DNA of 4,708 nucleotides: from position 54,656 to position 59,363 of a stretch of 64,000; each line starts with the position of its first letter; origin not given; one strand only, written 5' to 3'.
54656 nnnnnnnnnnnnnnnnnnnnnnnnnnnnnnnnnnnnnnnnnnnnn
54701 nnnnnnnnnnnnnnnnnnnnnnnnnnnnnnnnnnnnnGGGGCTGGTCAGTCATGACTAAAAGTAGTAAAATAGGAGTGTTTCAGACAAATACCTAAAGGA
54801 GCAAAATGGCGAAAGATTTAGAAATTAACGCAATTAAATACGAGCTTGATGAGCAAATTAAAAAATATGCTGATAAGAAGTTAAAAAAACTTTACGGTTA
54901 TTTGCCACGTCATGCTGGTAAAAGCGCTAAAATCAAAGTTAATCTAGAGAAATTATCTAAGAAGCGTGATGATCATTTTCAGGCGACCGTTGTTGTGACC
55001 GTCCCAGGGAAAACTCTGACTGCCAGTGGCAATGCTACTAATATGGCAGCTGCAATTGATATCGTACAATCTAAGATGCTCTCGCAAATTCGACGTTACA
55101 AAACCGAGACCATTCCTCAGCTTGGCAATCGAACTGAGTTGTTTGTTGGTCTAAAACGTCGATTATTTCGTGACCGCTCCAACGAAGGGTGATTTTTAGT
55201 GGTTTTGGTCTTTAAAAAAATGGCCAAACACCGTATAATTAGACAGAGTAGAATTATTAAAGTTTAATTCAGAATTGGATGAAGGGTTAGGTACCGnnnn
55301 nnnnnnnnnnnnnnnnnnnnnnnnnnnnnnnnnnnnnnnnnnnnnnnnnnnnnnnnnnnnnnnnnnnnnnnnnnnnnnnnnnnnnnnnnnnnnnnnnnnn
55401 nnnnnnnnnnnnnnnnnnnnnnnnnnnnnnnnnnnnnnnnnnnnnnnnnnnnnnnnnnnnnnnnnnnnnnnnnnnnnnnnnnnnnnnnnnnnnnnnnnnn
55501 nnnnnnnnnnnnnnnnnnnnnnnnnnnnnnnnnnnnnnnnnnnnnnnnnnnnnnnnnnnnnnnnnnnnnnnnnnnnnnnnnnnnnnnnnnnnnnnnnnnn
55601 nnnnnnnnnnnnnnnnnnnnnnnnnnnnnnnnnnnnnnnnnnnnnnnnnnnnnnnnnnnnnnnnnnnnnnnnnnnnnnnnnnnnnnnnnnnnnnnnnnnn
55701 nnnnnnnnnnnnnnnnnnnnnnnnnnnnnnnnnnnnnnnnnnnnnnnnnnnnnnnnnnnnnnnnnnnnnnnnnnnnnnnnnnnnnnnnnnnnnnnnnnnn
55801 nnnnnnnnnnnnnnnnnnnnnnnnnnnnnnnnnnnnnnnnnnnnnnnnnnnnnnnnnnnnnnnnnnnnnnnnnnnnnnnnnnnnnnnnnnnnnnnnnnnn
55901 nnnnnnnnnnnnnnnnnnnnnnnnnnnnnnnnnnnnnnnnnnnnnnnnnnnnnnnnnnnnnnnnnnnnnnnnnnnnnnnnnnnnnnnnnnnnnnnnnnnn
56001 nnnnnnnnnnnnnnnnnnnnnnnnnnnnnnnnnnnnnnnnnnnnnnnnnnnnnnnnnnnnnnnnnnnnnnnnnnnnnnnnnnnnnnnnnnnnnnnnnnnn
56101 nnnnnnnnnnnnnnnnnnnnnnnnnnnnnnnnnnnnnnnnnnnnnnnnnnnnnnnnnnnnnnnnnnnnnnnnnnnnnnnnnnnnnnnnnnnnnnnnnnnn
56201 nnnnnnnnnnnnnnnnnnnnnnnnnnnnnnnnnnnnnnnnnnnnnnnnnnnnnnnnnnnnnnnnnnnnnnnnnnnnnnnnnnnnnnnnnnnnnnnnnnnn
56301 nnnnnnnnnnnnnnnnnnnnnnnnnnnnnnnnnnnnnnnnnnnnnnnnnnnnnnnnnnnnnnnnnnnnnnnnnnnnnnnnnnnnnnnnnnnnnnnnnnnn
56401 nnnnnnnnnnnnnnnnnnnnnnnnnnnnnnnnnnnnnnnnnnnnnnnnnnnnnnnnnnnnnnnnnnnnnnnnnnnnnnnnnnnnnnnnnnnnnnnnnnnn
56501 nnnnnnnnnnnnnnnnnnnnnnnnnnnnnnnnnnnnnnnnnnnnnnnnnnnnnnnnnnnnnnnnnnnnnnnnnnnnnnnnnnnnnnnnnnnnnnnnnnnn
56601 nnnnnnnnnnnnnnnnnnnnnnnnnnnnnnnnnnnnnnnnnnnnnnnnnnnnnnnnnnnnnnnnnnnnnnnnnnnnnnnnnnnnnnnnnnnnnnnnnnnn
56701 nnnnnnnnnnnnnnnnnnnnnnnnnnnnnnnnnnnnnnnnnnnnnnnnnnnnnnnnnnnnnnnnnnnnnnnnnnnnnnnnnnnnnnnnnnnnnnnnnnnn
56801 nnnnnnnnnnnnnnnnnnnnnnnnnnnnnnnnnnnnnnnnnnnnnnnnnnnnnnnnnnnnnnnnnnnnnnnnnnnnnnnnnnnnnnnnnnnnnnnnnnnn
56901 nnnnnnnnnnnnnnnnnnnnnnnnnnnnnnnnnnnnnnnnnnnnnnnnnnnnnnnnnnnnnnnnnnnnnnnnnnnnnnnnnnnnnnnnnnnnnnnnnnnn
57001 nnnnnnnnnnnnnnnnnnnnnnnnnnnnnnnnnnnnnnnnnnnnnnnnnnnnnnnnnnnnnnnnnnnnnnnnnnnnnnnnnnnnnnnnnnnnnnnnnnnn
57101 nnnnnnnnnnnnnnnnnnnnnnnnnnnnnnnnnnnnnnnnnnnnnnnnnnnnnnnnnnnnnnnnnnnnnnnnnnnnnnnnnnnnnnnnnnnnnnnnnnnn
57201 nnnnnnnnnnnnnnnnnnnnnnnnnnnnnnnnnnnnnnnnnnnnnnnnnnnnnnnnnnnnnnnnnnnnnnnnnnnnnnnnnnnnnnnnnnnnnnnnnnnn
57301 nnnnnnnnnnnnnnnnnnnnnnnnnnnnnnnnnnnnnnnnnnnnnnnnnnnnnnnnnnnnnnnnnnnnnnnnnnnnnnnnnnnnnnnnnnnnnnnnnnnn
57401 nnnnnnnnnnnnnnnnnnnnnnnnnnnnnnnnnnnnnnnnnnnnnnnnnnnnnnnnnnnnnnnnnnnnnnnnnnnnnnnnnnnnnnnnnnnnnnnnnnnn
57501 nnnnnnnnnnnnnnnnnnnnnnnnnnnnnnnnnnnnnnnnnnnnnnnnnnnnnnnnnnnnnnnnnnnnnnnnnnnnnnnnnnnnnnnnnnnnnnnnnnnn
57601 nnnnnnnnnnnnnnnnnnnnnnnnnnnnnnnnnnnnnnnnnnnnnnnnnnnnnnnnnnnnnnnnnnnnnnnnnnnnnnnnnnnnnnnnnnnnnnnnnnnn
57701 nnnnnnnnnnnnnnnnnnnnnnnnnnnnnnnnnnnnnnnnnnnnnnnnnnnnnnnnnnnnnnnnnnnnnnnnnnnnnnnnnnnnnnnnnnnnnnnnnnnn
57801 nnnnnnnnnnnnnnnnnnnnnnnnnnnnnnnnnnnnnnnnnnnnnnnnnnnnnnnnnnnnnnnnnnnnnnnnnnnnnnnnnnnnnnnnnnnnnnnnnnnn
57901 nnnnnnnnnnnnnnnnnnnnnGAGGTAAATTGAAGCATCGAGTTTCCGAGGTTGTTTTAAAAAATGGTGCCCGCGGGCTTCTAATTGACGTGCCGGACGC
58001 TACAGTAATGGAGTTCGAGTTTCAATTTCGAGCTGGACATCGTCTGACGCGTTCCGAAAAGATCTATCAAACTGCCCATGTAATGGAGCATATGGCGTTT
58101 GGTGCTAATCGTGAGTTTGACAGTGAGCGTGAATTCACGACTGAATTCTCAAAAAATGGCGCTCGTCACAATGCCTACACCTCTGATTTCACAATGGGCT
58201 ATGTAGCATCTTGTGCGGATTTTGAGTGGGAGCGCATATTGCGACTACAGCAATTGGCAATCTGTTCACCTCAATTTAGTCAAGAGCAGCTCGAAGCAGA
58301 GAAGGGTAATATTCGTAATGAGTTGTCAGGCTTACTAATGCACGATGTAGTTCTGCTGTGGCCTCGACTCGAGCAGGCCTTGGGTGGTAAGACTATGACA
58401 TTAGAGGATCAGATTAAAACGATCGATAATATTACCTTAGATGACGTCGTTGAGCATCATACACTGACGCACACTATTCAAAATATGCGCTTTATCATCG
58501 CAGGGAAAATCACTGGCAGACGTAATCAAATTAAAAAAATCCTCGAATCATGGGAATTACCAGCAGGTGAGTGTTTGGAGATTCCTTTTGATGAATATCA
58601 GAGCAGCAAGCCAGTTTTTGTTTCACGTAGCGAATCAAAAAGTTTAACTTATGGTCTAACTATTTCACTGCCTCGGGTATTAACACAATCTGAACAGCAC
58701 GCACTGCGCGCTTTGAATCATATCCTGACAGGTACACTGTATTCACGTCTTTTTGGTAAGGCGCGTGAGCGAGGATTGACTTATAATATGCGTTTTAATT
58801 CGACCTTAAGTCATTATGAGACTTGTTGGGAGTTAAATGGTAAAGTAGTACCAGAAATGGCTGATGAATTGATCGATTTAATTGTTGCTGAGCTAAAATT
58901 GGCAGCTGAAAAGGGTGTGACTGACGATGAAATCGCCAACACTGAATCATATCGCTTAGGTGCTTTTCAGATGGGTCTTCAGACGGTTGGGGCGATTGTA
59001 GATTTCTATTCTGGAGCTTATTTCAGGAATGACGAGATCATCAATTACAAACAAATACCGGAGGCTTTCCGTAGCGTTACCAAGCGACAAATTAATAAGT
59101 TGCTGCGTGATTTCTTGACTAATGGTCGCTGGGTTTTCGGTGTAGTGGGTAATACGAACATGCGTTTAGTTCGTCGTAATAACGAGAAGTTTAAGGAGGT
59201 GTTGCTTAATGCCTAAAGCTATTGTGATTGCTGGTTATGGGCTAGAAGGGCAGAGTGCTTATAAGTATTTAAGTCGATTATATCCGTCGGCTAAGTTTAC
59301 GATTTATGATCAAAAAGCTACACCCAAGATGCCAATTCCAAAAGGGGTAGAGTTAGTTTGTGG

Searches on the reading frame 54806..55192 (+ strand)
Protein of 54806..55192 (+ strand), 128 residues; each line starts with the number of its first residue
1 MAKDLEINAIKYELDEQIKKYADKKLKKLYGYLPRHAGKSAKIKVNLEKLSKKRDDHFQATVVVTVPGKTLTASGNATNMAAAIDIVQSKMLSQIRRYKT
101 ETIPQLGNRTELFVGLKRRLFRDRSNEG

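Call 24: search_protein_families(library=pfam, proteins=[window:54806-55189:+], max_evalue=0.001)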
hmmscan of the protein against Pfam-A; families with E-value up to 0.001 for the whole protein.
window:54806-55189:+ (128 aa): 1 family
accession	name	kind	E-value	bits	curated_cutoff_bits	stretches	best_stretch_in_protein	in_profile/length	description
PF02482.25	Ribosomal_S30AE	-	2.2e-14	54.4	23.7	1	6-100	2-85/88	Sigma 54 modulation protein / S30EA ribosomal protein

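Call 29: find_encoding_contigs(protein=window:54806-55192:+, flank=10000, max_places=10)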
Protein window:54806-55192:+ (128 aa): 23 contigs read that carry it; 10 places shown.
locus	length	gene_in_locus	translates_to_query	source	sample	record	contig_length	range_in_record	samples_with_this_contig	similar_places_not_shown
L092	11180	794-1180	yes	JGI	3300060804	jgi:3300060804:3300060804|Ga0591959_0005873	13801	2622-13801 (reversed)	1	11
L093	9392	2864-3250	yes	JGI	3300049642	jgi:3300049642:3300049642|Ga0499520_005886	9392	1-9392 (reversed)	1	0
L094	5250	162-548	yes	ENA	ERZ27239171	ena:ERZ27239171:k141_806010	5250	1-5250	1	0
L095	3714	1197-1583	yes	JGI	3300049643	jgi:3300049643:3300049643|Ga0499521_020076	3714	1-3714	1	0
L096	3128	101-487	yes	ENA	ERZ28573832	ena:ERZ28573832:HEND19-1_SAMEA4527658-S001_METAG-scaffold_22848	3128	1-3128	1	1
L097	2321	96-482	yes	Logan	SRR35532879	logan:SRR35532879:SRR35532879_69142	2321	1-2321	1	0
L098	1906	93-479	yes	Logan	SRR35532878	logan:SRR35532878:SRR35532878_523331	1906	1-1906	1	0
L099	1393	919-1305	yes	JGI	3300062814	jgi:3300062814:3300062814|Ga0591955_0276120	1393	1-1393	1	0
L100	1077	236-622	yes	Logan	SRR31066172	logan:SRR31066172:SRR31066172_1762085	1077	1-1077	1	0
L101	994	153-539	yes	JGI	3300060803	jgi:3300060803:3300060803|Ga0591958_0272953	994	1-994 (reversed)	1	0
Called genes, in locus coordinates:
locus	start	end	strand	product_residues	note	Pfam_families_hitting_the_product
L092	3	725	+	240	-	?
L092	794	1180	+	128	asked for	PF02482:Ribosomal_S30AE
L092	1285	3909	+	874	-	PF07517:SecA_DEAD, PF01043:SecA_PP_bind, PF21090:P-loop_SecA, PF07516:SecA_SW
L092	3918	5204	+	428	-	PF00675:Peptidase_M16, PF05193:Peptidase_M16_C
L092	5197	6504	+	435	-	PF08245:Mur_ligase_M, PF02875:Mur_ligase_C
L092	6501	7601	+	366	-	PF03462:PCRF, PF00472:RF-1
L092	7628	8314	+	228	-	PF00005:ABC_tran, PF02463:SMC_N (faint), PF13304:AAA_21 (weak)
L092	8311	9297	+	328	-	PF18075:FtsX_ECD, PF02687:FtsX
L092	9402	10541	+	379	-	PF05257:CHAP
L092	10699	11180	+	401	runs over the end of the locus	PF22694:CtpB_N-like (weak), PF00595:PDZ (weak), PF13180:PDZ_2, PF17820:PDZ_6, PF03572:Peptidase_S41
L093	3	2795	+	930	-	?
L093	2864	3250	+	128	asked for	PF02482:Ribosomal_S30AE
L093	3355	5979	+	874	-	PF07517:SecA_DEAD, PF01043:SecA_PP_bind, PF21090:P-loop_SecA, PF07516:SecA_SW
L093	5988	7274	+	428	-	PF00675:Peptidase_M16, PF05193:Peptidase_M16_C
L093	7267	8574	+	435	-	PF08245:Mur_ligase_M, PF02875:Mur_ligase_C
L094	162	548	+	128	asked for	PF02482:Ribosomal_S30AE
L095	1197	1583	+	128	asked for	PF02482:Ribosomal_S30AE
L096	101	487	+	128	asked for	PF02482:Ribosomal_S30AE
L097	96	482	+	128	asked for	PF02482:Ribosomal_S30AE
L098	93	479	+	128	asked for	PF02482:Ribosomal_S30AE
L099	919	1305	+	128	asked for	PF02482:Ribosomal_S30AE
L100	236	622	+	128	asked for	PF02482:Ribosomal_S30AE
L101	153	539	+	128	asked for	PF02482:Ribosomal_S30AE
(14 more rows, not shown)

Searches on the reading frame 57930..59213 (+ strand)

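Call 24: search_protein_families(library=pfam, proteins=[window:57930-59213:+], max_evalue=0.001)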
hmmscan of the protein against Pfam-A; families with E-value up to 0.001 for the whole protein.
window:57930-59213:+ (428 aa): 2 families
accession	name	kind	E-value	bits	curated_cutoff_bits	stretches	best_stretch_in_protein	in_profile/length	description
PF05193.26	Peptidase_M16_C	-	1.5e-16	61.2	23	1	167-337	1-176/181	Peptidase M16 inactive domain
PF00675.25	Peptidase_M16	-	1e-11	45.4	22.3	1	42-133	27-117/149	Insulinase (Peptidase family M16)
